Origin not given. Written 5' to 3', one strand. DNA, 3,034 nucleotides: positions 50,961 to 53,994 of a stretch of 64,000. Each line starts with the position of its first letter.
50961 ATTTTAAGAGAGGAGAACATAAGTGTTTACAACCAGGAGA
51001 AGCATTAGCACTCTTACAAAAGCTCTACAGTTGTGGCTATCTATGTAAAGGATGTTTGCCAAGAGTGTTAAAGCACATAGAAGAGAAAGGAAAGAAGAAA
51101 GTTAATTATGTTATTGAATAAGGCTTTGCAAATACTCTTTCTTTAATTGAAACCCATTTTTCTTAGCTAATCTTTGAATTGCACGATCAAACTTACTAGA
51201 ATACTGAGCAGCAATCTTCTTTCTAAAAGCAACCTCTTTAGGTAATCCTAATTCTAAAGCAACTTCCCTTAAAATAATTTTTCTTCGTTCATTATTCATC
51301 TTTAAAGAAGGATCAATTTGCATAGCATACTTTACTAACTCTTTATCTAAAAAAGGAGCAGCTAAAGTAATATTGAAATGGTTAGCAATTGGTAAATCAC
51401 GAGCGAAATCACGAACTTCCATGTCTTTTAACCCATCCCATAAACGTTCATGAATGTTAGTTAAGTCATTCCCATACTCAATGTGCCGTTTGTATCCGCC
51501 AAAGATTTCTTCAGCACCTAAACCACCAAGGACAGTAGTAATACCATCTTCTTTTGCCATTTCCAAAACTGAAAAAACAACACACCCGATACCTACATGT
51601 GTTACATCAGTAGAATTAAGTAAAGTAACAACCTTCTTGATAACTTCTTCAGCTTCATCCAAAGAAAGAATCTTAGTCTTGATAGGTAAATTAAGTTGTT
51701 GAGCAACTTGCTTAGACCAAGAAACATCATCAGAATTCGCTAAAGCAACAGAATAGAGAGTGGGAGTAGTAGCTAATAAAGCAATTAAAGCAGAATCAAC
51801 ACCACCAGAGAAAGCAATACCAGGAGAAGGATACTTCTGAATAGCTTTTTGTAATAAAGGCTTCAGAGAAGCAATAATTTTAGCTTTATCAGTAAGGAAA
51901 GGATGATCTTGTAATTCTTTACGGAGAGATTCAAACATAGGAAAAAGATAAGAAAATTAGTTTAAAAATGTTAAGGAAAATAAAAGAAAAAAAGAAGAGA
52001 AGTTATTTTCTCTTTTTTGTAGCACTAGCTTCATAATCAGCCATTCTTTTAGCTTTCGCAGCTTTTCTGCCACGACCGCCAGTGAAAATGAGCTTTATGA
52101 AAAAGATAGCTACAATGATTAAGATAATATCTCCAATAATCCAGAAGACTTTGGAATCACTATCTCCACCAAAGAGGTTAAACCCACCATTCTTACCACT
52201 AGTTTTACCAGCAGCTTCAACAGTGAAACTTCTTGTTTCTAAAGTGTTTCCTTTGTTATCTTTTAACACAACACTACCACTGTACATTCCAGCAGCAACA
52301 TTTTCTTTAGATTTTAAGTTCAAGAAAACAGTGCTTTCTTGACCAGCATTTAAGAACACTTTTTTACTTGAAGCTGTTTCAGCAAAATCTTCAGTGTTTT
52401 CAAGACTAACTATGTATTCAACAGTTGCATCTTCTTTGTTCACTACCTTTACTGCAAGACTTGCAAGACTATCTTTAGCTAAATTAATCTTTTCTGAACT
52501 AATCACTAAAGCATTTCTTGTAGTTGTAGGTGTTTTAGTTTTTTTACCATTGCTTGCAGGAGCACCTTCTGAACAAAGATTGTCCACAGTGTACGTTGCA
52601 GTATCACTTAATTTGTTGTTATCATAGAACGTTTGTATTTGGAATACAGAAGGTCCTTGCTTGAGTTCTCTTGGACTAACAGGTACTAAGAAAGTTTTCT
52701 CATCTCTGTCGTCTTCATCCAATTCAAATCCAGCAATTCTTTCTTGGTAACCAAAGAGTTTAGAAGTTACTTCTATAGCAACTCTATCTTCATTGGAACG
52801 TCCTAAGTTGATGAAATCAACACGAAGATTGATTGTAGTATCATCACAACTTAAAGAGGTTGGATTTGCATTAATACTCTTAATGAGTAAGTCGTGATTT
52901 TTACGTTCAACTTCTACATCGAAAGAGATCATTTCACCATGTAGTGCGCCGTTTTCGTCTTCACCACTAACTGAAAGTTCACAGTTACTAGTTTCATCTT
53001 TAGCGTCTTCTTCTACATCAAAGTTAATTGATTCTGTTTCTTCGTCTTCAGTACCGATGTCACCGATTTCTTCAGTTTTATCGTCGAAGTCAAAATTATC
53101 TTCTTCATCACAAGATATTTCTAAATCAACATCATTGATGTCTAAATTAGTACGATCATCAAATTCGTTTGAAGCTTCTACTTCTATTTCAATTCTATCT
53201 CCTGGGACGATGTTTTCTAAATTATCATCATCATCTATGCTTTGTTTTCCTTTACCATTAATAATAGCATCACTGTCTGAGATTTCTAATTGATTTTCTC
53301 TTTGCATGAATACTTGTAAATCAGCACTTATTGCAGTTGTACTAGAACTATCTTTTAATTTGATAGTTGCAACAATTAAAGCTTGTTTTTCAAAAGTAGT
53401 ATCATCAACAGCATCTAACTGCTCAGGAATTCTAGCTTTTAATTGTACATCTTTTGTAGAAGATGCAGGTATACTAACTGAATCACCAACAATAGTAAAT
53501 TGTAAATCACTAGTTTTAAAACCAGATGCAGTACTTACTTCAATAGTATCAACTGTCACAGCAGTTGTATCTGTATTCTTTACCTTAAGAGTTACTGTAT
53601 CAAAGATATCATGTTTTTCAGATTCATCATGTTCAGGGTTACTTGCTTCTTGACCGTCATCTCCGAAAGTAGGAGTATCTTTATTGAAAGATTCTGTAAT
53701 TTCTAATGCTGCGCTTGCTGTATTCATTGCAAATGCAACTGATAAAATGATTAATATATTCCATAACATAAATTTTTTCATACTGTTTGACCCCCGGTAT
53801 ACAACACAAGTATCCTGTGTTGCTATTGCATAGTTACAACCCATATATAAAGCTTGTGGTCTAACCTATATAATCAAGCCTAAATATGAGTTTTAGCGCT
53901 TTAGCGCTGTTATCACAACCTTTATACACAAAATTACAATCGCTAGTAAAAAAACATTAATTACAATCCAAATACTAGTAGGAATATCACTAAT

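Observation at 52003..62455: Candidate novel archaeosortase-like sorting system: three paralogous surface proteins sharing an 'FWII'-motif/TM/basic-tail C-terminus, next to a small Cys...NxxR membrane protein and a HAMP-DUF835-wHTH regulator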

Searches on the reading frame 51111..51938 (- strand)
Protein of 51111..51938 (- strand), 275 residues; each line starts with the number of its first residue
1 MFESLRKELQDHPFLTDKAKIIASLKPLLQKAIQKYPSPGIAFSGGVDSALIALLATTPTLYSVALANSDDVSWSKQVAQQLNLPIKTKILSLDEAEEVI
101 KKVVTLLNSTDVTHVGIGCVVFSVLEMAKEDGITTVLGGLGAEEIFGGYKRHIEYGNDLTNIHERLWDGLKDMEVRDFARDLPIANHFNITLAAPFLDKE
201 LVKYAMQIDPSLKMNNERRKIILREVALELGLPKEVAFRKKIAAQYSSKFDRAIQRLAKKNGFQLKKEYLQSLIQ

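Call 3: search_protein_families(library=ncbifam, proteins=[window:51111-51938:-], max_evalue=1)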
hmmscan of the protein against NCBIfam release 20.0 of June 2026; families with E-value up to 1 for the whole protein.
window:51111-51938:- (275 aa): 9 families
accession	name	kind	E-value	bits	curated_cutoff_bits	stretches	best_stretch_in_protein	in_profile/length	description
TIGR01536.1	asn_synth_AEB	equivalog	8.5e-35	120.7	267.1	2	14-156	226-378/517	asparagine synthase (glutamine-hydrolyzing)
NF006949.0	PRK09431.1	equivalog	7.3e-33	113.9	499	1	17-247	204-454/554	asparagine synthase B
TIGR03108.1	eps_aminotran_1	hypoth_equivalog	1.5e-12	47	816.9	2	40-152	262-377/628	XrtA/PEP-CTERM system amidotransferase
TIGR03104.1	trio_amidotrans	equivalog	2.3e-12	45.9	570.1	2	21-152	245-383/589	N-acetylglutaminylglutamine amidotransferase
NF033561.1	macrolact_Ik_Al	subfamily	2.1e-06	26.6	300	2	180-240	429-488/561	albusnodin/ikarugamycin family macrolactam cyclase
NF033535.1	lass_lactam_cya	exception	1.4e-05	23.8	525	1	185-260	539-612/668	lasso peptide isopeptide bond-forming cyclase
TIGR00268.2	TIGR00268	equivalog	6.3e-05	22.4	150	1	29-71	6-51/259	ATP-dependent sacrificial sulfur transferase LarE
NF011155.0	PRK14561.1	equivalog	0.00033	20.4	207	1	42-129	6-92/195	hypothetical protein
NF010587.0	PRK13980.1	equivalog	0.004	16.4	255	1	20-103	13-104/267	NAD+ synthase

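Call 4: search_protein_families(library=pfam, proteins=[window:51111-51938:-], max_evalue=1)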
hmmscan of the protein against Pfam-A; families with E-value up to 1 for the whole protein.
window:51111-51938:- (275 aa): 3 families
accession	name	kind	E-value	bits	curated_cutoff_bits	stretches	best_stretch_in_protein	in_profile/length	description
PF00733.27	Asn_synthase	-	2.8e-34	119.8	21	2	39-152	20-138/354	Asparagine synthase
PF24167.1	DUF7411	-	3e-05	24.1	28.7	1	41-136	5-99/194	Family of unknown function (DUF7411)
PF02540.23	NAD_synthase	-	0.0075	15.9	21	1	22-101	2-89/242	NAD synthase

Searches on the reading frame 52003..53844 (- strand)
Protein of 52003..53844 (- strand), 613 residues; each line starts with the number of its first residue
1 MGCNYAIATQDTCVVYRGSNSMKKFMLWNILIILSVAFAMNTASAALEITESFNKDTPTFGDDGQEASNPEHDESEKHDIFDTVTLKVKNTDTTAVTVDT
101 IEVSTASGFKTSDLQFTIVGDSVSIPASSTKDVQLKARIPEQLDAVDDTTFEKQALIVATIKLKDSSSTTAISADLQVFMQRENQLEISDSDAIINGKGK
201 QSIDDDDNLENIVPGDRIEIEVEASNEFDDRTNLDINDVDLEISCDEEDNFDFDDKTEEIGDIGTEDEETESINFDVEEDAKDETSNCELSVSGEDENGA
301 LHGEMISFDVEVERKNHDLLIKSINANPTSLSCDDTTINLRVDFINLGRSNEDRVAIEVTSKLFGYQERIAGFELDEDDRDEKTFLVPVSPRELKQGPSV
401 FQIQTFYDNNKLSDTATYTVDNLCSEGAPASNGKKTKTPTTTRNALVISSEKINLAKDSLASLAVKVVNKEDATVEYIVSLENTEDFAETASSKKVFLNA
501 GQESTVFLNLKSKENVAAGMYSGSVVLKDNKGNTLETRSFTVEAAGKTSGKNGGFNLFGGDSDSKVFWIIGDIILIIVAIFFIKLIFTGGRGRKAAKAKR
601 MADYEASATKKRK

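Call 3: search_protein_families(library=ncbifam, proteins=[window:52003-53844:-], max_evalue=1)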
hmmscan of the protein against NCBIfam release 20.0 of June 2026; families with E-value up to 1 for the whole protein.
window:52003-53844:- (613 aa): 4 families
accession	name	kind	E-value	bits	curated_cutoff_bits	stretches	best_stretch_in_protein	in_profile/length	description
NF033506.0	PACE-CTERM-PROT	exception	3.3e-23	82.2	110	1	82-580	126-618/627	putative S-layer protein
NF009328.0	PRK12685.1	equivalog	0.02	15.3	169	1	95-152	25-80/116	flagellar basal body rod protein FlgB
TIGR03507.1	decahem_SO1788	subfamily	0.25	9.7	209.3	1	451-537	320-409/672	OmcA/MtrC family decaheme c-type cytochrome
TIGR02745.1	ccoG_rdxA_fixG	equivalog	0.63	8.9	316.7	0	464-522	351-410/435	cytochrome c oxidase accessory protein CcoG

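Call 4: search_protein_families(library=pfam, proteins=[window:52003-53844:-], max_evalue=1)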
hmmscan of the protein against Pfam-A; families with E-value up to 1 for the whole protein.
window:52003-53844:- (613 aa): 3 families
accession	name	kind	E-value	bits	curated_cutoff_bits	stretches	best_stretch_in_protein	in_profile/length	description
PF11614.14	FixG_C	-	1.8e-05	25.3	25.6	1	465-519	37-93/119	IG-like fold at C-terminal of FixG, putative oxidoreductase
PF06280.18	fn3_5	-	0.0041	18.2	27.6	1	83-169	23-104/112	Fn3-like domain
PF13117.11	Cag12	-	0.023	15.6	22.7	1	119-195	18-93/96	Cag pathogenicity island protein Cag12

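Call 21: search_protein_families(library=ncbifam, proteins=[window:52003-53781:-], max_evalue=0.01)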
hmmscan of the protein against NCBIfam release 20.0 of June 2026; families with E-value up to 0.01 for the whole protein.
window:52003-53781:- (592 aa): 1 family
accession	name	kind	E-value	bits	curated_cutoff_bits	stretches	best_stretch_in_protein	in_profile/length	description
NF033506.0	PACE-CTERM-PROT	exception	3.4e-23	82.2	110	1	61-559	126-618/627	putative S-layer protein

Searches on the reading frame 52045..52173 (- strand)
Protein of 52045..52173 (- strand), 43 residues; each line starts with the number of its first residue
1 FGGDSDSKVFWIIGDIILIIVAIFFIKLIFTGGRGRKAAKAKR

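Call 58: find_homologous_proteins(query=A3, max_evalue=10)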
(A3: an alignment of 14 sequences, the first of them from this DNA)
Query A3 (14 sequences): 1284 candidates shared short words with the query, none scored E <= 10.
